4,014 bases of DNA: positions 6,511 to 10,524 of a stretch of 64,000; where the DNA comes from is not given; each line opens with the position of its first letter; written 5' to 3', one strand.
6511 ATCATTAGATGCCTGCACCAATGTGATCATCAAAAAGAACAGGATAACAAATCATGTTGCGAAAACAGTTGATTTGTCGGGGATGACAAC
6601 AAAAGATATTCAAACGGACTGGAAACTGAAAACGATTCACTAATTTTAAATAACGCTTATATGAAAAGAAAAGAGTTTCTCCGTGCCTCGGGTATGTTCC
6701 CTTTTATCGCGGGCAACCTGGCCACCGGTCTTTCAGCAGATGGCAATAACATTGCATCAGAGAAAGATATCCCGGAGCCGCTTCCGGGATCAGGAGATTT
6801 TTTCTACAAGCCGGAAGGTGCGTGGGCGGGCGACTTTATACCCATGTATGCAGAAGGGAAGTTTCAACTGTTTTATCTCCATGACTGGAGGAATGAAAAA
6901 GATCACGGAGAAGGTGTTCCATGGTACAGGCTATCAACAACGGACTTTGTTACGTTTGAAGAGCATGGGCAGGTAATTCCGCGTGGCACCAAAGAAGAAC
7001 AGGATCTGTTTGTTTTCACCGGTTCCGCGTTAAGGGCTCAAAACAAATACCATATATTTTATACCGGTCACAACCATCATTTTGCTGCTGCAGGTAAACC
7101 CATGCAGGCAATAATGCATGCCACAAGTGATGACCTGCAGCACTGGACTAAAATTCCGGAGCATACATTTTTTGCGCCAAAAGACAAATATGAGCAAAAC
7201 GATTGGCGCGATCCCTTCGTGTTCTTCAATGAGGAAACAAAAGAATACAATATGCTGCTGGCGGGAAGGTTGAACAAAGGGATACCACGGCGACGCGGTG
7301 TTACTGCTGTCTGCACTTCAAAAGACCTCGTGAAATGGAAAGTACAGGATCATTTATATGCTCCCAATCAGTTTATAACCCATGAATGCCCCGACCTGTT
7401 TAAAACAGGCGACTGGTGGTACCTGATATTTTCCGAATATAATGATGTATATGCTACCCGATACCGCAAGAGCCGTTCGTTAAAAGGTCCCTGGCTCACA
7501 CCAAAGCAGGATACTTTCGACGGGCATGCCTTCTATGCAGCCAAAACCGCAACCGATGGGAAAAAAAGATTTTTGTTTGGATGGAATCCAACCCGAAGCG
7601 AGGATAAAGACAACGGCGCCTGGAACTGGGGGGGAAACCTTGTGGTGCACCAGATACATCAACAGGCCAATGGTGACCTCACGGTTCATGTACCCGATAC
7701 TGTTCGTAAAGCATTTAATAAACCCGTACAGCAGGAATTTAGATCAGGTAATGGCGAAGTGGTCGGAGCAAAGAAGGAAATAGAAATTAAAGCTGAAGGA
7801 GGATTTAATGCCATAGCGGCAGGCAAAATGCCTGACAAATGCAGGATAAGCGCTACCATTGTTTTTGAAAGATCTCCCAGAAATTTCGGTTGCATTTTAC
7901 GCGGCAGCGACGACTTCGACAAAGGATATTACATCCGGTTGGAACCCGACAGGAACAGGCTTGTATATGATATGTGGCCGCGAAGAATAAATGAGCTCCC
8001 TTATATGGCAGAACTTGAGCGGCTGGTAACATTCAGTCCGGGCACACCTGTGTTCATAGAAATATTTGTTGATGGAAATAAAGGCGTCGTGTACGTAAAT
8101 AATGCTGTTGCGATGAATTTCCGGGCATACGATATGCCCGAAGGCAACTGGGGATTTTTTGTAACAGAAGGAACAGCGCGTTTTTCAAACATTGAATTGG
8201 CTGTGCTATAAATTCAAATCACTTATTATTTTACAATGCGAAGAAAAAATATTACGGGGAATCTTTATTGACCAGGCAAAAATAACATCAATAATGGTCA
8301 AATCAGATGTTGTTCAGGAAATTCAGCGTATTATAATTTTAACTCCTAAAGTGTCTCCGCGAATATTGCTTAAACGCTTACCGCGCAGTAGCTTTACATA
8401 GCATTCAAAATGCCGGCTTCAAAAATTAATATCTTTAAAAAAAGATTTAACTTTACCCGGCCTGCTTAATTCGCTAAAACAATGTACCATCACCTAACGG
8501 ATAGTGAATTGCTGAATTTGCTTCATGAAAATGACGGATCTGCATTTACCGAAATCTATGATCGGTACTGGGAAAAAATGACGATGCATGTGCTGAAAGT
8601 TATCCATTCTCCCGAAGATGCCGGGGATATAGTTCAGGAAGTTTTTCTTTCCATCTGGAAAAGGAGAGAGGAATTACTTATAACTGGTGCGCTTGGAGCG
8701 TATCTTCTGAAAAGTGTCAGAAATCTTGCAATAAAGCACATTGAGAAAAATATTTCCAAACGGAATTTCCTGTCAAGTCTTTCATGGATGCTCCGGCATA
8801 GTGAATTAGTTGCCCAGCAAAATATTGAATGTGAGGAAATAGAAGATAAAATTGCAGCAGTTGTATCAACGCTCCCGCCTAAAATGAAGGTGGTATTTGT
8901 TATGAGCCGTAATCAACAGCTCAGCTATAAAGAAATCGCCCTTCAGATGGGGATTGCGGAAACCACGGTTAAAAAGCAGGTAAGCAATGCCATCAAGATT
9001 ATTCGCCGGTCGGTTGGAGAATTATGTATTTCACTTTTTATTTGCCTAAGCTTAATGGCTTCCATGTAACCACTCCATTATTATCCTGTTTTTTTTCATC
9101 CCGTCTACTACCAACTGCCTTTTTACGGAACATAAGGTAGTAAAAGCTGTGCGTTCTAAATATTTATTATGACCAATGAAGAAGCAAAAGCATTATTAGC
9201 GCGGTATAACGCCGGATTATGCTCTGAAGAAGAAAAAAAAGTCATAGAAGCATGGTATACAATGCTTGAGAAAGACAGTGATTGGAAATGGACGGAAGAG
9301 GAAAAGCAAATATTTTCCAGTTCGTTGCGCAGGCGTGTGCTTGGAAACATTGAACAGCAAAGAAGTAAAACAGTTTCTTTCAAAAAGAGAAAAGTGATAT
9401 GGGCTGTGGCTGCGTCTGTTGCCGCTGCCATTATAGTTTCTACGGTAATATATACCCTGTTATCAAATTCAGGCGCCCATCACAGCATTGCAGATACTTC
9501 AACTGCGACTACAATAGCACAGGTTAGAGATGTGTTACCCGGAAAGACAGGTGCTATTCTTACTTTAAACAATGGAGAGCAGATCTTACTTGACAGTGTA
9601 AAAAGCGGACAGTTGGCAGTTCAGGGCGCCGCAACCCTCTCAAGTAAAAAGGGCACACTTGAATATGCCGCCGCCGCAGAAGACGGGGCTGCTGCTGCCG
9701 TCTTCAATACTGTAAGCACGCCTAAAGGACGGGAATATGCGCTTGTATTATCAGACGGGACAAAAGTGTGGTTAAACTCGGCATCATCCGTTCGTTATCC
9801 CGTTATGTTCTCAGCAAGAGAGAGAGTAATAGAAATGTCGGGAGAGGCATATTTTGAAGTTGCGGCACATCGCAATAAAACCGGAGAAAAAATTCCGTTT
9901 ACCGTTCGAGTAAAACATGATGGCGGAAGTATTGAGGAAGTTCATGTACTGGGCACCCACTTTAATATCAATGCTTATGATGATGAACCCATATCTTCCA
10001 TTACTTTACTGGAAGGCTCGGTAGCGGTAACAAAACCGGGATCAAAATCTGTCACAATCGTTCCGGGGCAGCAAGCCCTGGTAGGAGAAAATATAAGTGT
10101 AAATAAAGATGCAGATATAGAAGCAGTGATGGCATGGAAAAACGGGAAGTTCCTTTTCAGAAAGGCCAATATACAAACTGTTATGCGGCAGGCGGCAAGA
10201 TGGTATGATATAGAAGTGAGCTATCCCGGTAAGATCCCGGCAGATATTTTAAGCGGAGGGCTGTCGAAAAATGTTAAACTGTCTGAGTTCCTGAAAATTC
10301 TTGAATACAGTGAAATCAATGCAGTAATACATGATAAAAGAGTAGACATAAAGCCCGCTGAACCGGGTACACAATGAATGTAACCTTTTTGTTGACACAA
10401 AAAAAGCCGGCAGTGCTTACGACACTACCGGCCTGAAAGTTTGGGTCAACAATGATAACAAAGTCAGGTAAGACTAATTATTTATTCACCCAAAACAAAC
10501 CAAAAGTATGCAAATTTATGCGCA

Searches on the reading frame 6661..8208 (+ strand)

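Call 6: search_protein_families(library=pfam, proteins=[window:6661-8208:+], max_evalue=0.00001)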
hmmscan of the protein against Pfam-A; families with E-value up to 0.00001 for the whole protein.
window:6661-8208:+ (516 aa): 2 families
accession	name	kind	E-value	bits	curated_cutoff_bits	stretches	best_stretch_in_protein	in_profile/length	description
PF00251.26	Glyco_hydro_32N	-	4e-32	112.4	22.1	1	61-323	15-284/307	Glycosyl hydrolases family 32 N-terminal domain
PF04616.20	Glyco_hydro_43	-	3.2e-11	43.6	32.2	1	92-284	39-227/288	Glycosyl hydrolases family 43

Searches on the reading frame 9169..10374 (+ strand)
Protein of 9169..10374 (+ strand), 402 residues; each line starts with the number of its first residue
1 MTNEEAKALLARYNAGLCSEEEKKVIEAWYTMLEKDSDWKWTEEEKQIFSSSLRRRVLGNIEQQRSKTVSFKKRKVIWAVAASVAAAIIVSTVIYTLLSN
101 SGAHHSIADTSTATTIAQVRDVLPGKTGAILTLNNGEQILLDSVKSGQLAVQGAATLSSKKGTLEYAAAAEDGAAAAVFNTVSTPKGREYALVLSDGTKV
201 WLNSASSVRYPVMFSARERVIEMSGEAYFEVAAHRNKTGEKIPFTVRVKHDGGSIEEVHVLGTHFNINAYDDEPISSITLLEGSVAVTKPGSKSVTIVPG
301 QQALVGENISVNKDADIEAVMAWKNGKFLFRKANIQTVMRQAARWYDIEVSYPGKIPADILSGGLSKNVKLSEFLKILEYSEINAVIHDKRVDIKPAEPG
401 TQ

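Call 6: search_protein_families(library=pfam, proteins=[window:9169-10374:+], max_evalue=0.00001)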
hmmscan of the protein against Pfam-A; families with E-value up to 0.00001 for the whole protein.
window:9169-10374:+ (402 aa): 2 families
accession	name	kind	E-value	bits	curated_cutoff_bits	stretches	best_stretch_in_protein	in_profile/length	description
PF04773.18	FecR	-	1.4e-11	45.1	24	1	181-285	2-96/97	FecR protein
PF16344.10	FecR_C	-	1.9e-10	41.1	24.4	1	327-392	1-68/70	FecR, C-terminal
